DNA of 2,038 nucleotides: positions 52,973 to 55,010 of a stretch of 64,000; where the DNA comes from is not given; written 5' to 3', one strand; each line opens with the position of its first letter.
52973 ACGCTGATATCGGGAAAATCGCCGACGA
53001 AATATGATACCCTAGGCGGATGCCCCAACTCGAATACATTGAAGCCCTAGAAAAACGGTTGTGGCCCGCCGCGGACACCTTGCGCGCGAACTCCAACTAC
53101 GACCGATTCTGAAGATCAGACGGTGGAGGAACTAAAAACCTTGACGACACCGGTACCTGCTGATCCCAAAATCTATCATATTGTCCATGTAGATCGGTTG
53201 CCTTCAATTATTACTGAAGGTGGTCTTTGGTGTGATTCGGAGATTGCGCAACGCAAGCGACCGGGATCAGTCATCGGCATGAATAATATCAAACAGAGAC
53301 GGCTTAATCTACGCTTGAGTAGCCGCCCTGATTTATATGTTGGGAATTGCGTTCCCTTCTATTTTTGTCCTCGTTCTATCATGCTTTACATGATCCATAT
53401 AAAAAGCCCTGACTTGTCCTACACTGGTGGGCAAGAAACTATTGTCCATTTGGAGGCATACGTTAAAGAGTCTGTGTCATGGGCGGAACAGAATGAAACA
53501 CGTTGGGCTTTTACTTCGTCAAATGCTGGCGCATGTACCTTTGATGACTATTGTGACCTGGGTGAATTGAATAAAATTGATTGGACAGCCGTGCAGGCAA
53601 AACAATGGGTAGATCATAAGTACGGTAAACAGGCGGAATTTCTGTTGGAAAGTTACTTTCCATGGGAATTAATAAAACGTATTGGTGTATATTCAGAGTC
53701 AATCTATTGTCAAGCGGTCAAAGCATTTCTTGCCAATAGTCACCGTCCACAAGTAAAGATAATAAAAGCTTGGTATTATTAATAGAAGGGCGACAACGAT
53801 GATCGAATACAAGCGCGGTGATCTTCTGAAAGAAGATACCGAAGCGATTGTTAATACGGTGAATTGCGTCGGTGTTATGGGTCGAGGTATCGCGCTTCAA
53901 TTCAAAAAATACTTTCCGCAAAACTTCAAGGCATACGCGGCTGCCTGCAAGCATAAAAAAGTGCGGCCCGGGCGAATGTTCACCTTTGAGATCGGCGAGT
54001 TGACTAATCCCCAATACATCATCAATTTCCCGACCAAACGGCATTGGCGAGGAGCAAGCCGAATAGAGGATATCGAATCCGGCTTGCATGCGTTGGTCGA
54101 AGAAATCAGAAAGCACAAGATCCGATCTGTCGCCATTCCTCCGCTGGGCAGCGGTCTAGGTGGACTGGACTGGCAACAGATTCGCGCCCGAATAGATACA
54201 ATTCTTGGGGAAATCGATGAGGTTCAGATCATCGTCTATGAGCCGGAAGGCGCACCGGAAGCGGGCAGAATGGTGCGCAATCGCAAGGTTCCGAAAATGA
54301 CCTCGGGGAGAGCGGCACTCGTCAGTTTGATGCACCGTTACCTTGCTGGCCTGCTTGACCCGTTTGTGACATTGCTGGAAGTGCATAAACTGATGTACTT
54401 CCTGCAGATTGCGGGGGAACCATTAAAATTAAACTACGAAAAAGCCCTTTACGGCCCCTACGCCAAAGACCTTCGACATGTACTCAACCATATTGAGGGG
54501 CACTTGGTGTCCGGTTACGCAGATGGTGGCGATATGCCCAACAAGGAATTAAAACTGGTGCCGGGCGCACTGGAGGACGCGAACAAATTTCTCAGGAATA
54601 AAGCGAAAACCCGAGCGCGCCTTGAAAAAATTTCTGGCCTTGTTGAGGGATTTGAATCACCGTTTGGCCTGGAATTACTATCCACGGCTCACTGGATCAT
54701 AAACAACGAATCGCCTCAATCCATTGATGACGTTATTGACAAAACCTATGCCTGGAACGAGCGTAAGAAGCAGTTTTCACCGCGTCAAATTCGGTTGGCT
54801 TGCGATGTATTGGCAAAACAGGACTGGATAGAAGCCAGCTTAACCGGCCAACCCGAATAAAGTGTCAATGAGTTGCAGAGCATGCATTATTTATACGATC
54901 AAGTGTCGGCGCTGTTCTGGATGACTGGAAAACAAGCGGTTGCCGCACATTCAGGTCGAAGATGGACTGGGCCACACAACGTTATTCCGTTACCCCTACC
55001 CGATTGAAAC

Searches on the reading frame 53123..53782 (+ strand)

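Call 46: search_protein_families(library=ncbifam, proteins=[window:53123-53782:+])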
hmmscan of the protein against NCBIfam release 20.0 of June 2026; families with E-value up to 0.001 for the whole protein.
window:53123-53782:+ (219 aa): 1 family
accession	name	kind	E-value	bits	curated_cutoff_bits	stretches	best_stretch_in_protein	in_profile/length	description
NF048013.1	toxin_DarT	equivalog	1.1e-66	224.5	150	1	17-219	1-204/204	type II toxin-antitoxin system toxin DNA ADP-ribosyl transferase DarT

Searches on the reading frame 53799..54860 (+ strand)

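Call 46: search_protein_families(library=ncbifam, proteins=[window:53799-54860:+])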
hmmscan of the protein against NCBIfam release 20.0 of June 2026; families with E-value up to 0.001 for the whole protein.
window:53799-54860:+ (353 aa): 2 families
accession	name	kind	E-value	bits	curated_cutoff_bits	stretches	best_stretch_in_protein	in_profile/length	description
NF048014.1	antitoxin_DarG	equivalog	2.1e-140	467.8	250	1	2-338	1-338/338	type II toxin-antitoxin system antitoxin DNA ADP-ribosyl glycohydrolase DarG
NF001666.0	PRK00431.2-2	equivalog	4.3e-09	36.5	246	1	2-140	3-135/164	ADP-ribose-binding protein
